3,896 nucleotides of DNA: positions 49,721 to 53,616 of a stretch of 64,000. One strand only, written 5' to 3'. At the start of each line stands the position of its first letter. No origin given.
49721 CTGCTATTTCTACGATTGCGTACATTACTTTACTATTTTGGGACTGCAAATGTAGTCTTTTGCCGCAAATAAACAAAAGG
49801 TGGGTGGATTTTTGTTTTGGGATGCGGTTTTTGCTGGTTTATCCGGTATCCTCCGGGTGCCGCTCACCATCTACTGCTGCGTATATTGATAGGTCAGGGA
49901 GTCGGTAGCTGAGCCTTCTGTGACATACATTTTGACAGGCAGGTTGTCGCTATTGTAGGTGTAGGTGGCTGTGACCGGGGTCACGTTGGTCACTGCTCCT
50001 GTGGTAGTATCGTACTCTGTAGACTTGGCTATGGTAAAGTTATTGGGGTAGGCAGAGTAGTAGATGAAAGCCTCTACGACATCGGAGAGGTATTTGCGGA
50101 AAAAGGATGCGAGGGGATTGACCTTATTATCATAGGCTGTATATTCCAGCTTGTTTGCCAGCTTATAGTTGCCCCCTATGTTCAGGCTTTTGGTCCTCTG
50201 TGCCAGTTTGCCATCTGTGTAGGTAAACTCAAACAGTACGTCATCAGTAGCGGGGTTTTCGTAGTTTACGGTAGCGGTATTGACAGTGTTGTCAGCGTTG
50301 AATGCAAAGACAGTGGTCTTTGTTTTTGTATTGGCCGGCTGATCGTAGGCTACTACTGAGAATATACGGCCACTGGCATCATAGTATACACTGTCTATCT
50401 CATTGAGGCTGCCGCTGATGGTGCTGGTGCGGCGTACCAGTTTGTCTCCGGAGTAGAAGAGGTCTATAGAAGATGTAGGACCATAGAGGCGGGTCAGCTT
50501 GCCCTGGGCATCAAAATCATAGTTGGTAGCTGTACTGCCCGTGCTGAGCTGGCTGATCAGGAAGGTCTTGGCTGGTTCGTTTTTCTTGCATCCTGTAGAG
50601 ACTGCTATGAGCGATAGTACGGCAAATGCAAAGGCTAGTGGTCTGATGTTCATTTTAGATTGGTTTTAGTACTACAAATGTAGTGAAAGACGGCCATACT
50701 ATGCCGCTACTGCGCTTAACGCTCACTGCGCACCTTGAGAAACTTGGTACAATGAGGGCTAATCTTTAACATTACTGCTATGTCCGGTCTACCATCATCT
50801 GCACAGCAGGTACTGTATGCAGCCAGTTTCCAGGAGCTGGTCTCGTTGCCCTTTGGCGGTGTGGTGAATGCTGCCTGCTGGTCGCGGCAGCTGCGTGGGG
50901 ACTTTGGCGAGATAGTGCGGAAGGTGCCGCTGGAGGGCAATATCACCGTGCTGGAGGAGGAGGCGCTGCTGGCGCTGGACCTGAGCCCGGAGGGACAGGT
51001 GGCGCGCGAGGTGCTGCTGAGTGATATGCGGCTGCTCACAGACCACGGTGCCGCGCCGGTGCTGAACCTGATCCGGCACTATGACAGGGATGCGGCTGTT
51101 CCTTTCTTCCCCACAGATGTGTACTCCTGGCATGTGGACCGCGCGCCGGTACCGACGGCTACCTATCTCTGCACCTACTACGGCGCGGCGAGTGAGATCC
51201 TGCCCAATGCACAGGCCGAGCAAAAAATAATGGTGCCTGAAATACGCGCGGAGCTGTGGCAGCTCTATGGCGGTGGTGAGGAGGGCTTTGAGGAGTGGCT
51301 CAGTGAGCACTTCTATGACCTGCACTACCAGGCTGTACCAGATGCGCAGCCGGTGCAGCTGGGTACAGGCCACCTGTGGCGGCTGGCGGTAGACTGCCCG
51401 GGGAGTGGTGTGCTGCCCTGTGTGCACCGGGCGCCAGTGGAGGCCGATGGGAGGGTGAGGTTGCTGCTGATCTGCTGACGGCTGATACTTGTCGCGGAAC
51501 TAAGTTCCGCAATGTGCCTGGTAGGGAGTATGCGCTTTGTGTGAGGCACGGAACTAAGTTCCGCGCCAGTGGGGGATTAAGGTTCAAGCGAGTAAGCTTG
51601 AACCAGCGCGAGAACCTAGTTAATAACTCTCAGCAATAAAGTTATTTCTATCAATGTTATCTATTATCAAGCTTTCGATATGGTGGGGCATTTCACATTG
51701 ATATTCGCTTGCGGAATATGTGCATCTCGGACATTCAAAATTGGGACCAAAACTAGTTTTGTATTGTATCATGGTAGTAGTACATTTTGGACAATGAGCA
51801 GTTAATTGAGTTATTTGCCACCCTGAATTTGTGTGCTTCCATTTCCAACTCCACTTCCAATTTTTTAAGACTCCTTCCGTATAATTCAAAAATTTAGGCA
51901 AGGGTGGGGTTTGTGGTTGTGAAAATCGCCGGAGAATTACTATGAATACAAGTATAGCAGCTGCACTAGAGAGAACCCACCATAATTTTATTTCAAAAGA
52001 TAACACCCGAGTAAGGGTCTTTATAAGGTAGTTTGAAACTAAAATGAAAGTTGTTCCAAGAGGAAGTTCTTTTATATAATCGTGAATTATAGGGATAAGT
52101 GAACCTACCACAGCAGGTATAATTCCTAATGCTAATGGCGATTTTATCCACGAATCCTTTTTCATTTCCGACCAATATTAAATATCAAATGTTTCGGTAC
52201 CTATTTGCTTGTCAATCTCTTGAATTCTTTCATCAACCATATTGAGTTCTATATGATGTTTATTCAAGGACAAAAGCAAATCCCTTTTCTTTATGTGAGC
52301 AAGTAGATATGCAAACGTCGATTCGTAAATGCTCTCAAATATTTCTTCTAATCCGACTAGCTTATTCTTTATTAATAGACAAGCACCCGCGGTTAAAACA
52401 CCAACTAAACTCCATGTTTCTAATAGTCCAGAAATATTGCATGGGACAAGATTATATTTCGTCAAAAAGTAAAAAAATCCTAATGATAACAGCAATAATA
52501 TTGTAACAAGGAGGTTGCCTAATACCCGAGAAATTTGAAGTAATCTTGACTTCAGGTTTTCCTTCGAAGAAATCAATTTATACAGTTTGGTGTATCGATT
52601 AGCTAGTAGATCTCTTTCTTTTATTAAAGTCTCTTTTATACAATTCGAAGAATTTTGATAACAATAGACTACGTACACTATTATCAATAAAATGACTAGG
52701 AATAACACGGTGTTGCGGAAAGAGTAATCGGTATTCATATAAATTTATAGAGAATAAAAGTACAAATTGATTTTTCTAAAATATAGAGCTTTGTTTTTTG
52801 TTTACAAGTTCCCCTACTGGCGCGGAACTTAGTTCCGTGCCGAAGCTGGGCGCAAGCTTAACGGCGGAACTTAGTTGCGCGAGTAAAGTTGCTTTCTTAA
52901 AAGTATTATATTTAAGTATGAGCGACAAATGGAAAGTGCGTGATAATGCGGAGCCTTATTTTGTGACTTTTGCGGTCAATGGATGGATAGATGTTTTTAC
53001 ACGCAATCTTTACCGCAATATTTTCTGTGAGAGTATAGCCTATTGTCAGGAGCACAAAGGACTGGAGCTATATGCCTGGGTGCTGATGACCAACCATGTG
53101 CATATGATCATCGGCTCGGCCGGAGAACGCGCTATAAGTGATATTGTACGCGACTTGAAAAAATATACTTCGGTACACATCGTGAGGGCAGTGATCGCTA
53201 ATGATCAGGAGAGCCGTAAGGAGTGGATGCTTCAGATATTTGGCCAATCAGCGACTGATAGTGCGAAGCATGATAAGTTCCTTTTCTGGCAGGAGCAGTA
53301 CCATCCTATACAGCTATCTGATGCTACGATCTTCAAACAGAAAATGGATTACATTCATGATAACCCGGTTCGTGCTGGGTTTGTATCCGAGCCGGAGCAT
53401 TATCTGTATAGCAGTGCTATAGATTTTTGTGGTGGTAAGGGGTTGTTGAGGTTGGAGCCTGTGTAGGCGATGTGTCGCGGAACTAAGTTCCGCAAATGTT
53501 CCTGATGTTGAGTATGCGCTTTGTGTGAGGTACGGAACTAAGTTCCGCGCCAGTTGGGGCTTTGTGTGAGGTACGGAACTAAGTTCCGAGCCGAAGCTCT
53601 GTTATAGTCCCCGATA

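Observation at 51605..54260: AT-rich three-gene set split by a REPtron: candidate undescribed membrane-acting conflict/defence module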

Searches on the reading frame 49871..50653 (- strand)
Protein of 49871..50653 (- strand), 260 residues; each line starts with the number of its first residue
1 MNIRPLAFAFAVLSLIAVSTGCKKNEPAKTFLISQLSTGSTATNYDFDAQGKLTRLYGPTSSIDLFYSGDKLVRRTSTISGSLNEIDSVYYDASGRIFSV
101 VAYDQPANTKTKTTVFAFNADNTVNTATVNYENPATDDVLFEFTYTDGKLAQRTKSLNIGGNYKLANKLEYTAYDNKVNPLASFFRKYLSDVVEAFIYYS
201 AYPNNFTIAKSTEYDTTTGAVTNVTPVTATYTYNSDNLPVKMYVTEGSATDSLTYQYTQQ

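Call 4: search_protein_families(library=pfam, proteins=[window:49871-50653:-], max_evalue=1)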
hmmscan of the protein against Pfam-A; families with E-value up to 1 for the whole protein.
window:49871-50653:- (260 aa): 2 families
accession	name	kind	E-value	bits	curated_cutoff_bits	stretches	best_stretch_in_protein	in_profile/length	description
PF11178.13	DUF2963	-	0.011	15.5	22.6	0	84-114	20-51/52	Protein of unknown function (DUF2963)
PF11393.14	T4BSS_DotI_IcmL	-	0.059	13.3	27.7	1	90-133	29-70/180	Type-IV b secretion system, inner-membrane complex component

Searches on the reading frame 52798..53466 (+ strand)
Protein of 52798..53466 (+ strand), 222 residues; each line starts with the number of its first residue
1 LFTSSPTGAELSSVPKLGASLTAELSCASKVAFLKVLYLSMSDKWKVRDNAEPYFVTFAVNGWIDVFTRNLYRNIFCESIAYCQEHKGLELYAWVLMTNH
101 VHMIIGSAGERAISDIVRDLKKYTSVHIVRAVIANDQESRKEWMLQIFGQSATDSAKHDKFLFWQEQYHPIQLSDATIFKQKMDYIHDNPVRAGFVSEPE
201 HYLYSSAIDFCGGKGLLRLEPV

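Call 4: search_protein_families(library=pfam, proteins=[window:52798-53466:+], max_evalue=1)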
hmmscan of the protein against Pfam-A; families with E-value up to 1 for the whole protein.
window:52798-53466:+ (222 aa): 1 family
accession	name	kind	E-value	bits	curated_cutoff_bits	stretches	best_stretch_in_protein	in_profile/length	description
PF01797.21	Y1_Tnp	-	4.1e-10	40.3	23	1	65-139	18-91/121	Transposase IS200 like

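Call 6: search_protein_families(library=ncbifam, proteins=[window:52798-53466:+], max_evalue=1)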
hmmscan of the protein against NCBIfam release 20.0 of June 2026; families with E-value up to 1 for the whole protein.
window:52798-53466:+ (222 aa): 3 families
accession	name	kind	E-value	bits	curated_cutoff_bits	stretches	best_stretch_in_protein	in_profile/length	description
NF047646.1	REP_Tyr_transpos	equivalog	5.8e-30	104.1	80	1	47-205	5-146/146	REP-associated tyrosine transposase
NF033573.1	transpos_IS200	equivalog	1.1e-07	32.1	55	1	67-150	26-110/126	IS200/IS605 family transposase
NF011112.0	PRK14540.1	equivalog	0.17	11.7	202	1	81-166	48-134/135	nucleoside-diphosphate kinase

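Call 50: find_related_loci(query=A3, collection=metagenome_contigs, flank=5000)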
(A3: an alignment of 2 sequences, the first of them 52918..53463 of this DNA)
Query A3 (182 aa) in metagenome_contigs; peptide patterns used: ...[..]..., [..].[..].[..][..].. (x = any residue, [..] = any of these).
599 stretches matched a pattern (row limit reached: there are more); 279 encode a relative of the query (tblastn E <= 1e-3); the best 80 are kept; 80 distinct loci.
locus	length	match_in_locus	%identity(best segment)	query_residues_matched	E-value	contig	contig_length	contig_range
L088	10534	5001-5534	51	1-179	4e-60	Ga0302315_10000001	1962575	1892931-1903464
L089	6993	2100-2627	51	1-177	7e-60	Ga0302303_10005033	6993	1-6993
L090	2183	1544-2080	48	1-179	7e-59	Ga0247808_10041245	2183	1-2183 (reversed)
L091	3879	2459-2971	52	1-172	4e-58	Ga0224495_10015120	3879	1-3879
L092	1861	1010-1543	49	1-179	4e-59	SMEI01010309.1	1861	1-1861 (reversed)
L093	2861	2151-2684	47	1-179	9e-58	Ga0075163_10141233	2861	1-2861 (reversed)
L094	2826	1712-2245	49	1-179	4e-58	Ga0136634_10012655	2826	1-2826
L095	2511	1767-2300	49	1-179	4e-58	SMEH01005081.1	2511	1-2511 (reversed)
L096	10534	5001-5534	49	1-179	5e-57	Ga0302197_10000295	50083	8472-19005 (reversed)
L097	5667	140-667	49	1-177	1e-55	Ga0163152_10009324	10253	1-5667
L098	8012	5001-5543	49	1-179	3e-55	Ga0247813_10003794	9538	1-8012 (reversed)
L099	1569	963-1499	46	1-180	9e-57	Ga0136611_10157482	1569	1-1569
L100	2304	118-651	46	1-179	8e-55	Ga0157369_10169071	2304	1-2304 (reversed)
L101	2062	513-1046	47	1-179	8e-55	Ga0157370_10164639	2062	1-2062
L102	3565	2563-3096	47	1-179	1e-53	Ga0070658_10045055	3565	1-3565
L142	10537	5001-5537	41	1-180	4e-48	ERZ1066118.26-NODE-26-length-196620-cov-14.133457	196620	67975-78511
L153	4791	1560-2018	42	14-167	5e-45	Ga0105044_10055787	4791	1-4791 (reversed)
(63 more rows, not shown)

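Call 68: search_protein_families(library=pfam, proteins=[L142:5676-5954:-, L142:6532-6993:-, L153:2324-2560:+, L153:2655-2870:+], max_evalue=0.1)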
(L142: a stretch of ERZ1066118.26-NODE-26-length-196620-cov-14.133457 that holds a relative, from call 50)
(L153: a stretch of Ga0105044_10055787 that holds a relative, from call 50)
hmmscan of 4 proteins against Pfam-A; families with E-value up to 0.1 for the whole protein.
L142:5676-5954:- (92 aa): 1 family
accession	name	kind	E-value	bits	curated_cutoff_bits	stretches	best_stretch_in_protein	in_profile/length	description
PF01694.28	Rhomboid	-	0.023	15.3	22.6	1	3-88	40-115/143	Rhomboid domain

L142:6532-6993:- (153 aa): 1 family
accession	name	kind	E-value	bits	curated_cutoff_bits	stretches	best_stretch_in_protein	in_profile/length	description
PF01850.27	PIN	-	0.0014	19.7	23.6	1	4-85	2-87/120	PIN domain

L153:2324-2560:+ (78 aa): 1 family
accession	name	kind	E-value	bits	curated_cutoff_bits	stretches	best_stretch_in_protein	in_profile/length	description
PF04255.20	DUF433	-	1.7e-14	53.8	23.6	1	6-58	1-53/56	Protein of unknown function (DUF433)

L153:2655-2870:+ (71 aa): 0 families

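Call 70: search_protein_families(library=ncbifam, proteins=[L142:5676-5954:-, L153:2655-2870:+], max_evalue=0.1)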
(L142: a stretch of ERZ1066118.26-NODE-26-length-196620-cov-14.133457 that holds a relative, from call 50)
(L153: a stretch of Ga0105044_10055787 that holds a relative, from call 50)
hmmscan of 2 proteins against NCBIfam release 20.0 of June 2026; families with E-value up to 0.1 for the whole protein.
L142:5676-5954:- (92 aa): 0 families

L153:2655-2870:+ (71 aa): 0 families
